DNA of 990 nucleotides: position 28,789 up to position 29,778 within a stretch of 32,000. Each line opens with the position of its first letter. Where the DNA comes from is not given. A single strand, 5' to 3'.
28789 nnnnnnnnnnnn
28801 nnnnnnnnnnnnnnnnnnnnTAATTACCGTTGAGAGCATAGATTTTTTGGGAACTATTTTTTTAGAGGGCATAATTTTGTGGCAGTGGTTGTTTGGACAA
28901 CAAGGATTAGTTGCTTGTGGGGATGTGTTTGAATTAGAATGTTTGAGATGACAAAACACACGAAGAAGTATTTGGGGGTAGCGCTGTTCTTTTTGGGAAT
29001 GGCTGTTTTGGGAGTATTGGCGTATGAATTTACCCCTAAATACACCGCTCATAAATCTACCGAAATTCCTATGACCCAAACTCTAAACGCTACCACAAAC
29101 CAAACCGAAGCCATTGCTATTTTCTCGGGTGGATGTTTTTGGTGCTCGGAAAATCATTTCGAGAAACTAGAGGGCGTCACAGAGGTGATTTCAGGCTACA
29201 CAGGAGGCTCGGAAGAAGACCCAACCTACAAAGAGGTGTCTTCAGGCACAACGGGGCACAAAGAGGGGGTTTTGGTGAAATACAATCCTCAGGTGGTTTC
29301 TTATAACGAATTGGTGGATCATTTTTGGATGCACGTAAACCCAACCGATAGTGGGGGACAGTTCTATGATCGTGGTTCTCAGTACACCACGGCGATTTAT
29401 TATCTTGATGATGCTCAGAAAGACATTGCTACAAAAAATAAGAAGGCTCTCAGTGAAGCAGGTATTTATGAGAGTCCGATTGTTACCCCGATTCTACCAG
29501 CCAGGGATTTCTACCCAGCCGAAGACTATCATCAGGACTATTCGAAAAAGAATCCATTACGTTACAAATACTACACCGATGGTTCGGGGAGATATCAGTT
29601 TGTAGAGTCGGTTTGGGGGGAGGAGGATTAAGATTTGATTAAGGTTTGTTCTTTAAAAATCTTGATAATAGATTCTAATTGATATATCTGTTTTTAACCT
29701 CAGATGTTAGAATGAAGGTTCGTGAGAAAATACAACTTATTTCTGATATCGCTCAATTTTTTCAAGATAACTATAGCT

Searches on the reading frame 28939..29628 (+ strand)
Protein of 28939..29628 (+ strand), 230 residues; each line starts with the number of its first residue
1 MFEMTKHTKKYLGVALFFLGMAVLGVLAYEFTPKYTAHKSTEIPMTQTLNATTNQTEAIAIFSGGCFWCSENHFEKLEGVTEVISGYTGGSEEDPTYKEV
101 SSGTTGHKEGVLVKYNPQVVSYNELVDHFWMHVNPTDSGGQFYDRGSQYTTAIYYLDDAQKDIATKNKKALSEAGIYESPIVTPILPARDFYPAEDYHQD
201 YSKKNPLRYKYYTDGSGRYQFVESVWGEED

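Call 86: search_protein_families(library=pfam, proteins=[window:28939-29628:+], max_evalue=0.001)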
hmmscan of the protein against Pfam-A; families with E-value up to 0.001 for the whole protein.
window:28939-29628:+ (230 aa): 1 family
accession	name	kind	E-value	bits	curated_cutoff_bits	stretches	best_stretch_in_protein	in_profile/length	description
PF01625.27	PMSR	-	4.4e-59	199.6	23.7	1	60-210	2-152/153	Peptide methionine sulfoxide reductase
